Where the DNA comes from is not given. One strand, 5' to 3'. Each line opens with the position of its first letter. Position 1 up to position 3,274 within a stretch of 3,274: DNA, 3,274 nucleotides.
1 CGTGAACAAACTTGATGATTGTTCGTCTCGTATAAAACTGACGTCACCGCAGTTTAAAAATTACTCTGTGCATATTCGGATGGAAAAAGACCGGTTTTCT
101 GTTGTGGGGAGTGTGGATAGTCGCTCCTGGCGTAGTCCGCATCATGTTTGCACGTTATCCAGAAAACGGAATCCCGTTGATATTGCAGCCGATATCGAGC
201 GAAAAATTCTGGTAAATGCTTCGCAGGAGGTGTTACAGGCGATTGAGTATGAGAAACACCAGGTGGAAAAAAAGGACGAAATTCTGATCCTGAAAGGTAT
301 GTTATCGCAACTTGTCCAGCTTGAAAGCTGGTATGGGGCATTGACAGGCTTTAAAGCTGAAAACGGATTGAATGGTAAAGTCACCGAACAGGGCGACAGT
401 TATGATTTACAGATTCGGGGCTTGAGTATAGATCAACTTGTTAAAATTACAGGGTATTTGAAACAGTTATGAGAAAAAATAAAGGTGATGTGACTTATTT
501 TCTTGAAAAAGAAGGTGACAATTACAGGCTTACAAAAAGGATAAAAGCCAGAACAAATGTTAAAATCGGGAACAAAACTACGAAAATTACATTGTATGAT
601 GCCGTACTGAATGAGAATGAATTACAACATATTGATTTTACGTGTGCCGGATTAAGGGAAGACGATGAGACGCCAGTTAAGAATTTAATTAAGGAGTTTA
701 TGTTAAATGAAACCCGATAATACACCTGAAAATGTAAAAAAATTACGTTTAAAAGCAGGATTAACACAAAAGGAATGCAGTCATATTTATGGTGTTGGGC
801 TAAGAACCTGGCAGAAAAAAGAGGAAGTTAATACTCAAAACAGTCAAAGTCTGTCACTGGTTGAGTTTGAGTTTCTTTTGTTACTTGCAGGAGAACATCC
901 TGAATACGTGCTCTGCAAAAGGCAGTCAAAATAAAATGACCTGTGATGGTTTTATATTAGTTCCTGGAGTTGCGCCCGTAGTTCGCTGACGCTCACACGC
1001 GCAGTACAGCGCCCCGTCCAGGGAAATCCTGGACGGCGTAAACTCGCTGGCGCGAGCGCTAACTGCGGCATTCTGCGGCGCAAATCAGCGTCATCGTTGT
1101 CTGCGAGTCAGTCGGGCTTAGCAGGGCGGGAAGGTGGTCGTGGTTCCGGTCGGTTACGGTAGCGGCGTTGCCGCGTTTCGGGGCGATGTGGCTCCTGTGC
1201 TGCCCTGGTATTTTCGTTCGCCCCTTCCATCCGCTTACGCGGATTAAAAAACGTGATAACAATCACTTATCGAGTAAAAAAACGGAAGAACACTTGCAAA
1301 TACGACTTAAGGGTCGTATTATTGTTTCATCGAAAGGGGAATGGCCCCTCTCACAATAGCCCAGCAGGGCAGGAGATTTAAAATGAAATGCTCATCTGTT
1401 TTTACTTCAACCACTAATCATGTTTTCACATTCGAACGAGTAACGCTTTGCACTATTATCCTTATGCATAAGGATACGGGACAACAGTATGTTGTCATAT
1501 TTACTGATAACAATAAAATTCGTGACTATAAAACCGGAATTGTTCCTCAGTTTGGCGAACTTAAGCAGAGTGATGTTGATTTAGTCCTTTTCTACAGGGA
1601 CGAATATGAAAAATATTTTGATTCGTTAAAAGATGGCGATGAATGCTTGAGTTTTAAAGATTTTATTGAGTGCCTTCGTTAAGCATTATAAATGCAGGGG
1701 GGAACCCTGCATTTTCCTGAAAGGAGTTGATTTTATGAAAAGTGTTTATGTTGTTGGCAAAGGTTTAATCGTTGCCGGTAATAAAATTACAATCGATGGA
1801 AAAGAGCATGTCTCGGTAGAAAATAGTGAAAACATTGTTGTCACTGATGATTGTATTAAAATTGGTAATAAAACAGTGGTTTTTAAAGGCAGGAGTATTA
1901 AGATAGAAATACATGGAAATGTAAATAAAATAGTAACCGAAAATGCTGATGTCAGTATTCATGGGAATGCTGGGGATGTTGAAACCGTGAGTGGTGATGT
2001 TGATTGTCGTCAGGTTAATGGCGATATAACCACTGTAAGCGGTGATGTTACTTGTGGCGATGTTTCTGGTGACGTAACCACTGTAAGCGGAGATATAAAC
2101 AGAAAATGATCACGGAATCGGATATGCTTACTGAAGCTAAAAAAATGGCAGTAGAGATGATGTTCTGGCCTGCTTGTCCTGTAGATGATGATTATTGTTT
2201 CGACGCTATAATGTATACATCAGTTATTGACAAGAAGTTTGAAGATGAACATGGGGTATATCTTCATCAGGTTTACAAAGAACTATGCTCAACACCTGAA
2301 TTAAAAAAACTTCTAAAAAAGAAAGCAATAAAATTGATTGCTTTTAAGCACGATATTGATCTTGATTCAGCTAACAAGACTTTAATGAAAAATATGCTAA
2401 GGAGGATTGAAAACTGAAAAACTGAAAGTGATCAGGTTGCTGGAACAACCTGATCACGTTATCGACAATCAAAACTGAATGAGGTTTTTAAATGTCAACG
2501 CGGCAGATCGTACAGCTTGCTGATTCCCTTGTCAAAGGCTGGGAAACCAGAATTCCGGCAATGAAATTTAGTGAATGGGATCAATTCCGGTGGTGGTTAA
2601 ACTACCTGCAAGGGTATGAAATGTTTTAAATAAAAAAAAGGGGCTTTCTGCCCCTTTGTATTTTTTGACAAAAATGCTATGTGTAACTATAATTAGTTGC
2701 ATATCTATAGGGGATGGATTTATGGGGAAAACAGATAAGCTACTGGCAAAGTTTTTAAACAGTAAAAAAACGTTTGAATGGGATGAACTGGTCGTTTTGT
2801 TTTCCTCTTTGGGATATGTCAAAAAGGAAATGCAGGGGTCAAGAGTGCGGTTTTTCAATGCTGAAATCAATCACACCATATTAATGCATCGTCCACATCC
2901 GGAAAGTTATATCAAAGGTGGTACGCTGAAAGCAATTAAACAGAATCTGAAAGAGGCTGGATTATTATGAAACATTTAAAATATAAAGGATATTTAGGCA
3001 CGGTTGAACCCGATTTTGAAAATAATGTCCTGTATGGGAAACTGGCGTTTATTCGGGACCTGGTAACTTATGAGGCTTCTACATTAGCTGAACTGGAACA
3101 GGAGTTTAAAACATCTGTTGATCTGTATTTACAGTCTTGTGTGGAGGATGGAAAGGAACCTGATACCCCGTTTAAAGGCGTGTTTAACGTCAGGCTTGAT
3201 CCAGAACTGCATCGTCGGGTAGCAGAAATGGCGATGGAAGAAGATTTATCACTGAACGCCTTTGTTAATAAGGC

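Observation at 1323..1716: Leader hairpin and intercistronic stem-loop may tune expression within the operon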

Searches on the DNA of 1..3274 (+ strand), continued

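Call 68: search_with_rna_model(model_id=R1, sources=[window, L002, L003, L004, L005, L006, L007, L008, L009, L010, L011, L012, L016, L017, L018], max_evalue=1e-10, make_alignment=true)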
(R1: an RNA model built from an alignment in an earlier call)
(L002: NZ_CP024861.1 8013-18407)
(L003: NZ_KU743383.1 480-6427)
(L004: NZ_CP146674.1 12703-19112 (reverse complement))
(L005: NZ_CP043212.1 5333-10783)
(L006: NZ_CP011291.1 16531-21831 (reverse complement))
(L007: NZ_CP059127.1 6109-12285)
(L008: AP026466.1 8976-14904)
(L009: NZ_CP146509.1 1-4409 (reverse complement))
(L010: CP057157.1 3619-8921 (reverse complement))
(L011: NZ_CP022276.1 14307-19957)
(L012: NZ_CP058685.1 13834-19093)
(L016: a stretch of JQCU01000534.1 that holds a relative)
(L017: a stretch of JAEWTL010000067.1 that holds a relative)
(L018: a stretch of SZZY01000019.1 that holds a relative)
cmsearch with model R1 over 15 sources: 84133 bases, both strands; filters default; matches with E-value up to 1e-10: 33.
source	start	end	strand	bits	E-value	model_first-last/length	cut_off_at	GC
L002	5402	5505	+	115.3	1e-21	1-104/104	no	0.4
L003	2546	2649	+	114.8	1.3e-21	1-104/104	no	0.42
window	1285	1388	+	114.8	1.3e-21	1-104/104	no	0.43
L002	3322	3425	+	111.7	5.9e-21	1-104/104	no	0.39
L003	466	569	+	109.9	1.4e-20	1-104/104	no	0.42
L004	2493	2598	+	109.7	1.6e-20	1-104/104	no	0.31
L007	2493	2598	+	108.8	2.5e-20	1-104/104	no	0.32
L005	271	376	+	108.2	3.3e-20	1-104/104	no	0.31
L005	2493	2598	+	108.1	3.5e-20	1-104/104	no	0.33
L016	387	492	-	107.7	4.2e-20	1-104/104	no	0.35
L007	271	376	+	106.7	6.8e-20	1-104/104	no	0.32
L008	2547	2650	+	106.6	7.3e-20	1-104/104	no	0.42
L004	300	405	+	103.5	3.2e-19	1-104/104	no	0.33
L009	3825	3930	+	102.3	5.9e-19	1-104/104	no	0.37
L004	3807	3912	+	98.7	3.4e-18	1-104/104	no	0.36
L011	2470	2573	+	97.9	4.9e-18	1-104/104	no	0.45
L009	513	617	+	97.8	5.3e-18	1-104/104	no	0.42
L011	183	286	+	97.6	5.7e-18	1-104/104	no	0.46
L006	1826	1930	+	96.9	8.3e-18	1-104/104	no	0.43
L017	329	433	+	96.9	8.3e-18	1-104/104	no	0.43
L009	1184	1288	+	96.6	9.5e-18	1-104/104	no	0.4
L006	919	1022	+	96.2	1.1e-17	1-104/104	no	0.44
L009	2499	2604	+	96.1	1.2e-17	1-104/104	no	0.38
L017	1000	1104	+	96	1.2e-17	1-104/104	no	0.4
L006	2497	2601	+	95.4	1.7e-17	1-104/104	no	0.41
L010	2500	2603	+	94.3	2.8e-17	1-104/104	no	0.4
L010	1815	1919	+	91.7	1e-16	1-104/104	no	0.42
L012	2457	2560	+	91.1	1.4e-16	1-104/104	no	0.41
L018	62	165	+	89.2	3.5e-16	1-104/104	no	0.42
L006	3823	3927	+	88.9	3.9e-16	1-104/104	no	0.47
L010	3712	3815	+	87.6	7.6e-16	1-104/104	no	0.42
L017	2327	2431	+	87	1e-15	1-104/104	no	0.46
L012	3670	3774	+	84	4.4e-15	1-104/104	no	0.5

Alignment A5: 33 matches aligned to the model, 107 columns, each read 5' to 3' on its own strand. Consensus structure (alignment columns), stored with it:
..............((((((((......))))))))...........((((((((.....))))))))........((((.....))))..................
